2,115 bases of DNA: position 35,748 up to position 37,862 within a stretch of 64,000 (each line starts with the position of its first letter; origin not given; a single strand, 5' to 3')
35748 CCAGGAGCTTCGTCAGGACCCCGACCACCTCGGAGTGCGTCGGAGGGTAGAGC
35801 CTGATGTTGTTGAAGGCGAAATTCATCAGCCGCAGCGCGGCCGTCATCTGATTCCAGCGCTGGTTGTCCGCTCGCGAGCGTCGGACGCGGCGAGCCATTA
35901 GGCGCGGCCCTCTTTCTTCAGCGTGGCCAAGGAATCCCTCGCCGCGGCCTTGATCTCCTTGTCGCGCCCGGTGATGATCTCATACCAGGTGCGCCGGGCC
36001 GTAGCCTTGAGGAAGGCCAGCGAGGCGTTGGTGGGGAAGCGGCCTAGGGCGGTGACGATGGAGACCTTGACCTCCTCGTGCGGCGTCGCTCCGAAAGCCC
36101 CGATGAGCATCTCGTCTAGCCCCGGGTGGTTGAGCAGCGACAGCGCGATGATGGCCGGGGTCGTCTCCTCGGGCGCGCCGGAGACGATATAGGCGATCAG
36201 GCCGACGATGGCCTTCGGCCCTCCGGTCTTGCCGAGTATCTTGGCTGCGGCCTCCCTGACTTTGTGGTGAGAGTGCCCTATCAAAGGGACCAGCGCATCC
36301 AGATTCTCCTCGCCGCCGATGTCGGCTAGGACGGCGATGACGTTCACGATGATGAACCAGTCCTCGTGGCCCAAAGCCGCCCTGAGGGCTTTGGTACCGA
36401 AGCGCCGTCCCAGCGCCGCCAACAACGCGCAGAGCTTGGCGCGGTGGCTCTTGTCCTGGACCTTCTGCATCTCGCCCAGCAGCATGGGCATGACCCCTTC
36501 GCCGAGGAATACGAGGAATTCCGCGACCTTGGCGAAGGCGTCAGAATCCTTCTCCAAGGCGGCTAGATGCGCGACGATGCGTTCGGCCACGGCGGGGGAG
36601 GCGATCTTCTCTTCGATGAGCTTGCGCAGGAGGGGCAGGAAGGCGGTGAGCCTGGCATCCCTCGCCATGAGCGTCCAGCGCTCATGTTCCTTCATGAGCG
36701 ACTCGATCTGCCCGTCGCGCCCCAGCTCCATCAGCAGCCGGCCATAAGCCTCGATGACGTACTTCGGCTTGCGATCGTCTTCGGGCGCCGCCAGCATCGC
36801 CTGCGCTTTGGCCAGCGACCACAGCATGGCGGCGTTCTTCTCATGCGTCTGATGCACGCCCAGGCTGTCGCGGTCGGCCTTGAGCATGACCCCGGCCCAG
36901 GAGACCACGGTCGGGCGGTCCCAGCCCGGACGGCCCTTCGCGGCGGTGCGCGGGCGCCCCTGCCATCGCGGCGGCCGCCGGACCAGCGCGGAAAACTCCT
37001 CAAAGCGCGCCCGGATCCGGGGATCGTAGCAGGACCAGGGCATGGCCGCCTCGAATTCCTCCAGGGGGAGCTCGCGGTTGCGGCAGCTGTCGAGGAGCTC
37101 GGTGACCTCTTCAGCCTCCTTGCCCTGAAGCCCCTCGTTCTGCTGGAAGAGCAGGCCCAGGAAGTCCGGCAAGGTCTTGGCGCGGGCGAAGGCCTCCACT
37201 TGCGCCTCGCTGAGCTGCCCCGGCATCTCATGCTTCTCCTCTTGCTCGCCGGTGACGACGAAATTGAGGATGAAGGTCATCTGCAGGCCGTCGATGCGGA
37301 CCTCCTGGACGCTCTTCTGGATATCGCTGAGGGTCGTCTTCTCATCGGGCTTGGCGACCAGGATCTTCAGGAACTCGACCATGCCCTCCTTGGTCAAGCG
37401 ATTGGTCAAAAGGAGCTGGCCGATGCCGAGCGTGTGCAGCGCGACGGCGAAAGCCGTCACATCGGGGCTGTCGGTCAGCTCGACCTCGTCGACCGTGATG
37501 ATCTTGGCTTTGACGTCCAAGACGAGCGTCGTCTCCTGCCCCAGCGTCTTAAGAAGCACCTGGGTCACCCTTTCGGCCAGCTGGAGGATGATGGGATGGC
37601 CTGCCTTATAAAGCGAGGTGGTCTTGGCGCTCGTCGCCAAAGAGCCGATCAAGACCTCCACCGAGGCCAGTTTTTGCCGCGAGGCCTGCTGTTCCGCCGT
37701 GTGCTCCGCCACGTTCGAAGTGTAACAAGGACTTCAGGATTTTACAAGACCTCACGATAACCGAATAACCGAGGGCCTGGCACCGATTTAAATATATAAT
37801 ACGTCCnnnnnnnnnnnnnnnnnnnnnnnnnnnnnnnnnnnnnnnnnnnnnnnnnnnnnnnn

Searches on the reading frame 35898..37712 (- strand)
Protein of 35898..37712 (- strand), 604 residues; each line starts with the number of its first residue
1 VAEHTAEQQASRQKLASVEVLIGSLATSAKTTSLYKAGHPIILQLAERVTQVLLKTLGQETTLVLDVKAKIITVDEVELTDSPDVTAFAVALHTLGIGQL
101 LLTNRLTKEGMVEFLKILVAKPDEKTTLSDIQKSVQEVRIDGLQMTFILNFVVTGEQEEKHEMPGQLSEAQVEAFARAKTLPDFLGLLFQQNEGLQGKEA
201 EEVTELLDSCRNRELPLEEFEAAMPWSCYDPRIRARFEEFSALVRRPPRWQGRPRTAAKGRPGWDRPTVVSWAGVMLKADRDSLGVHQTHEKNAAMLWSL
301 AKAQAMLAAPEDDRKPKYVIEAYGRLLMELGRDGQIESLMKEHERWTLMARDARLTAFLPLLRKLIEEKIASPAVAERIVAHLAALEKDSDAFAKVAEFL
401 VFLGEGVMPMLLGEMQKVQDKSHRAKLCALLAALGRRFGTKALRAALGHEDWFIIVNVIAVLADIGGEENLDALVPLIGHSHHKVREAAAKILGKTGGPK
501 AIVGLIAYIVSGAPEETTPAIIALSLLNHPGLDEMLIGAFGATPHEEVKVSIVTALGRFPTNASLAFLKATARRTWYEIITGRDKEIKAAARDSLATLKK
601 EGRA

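Call 82: search_protein_families(library=pfam, proteins=[window:35898-37712:-], max_evalue=0.001)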
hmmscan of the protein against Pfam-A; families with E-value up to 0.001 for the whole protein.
window:35898-37712:- (604 aa): 2 families
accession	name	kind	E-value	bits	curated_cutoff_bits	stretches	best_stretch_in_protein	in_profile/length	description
PF13646.12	HEAT_2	-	9.3e-17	61.5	27.7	2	457-524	19-87/88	HEAT repeats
PF03130.22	HEAT_PBS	-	0.00069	20.4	20.9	0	485-507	1-23/27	PBS lyase HEAT-like repeat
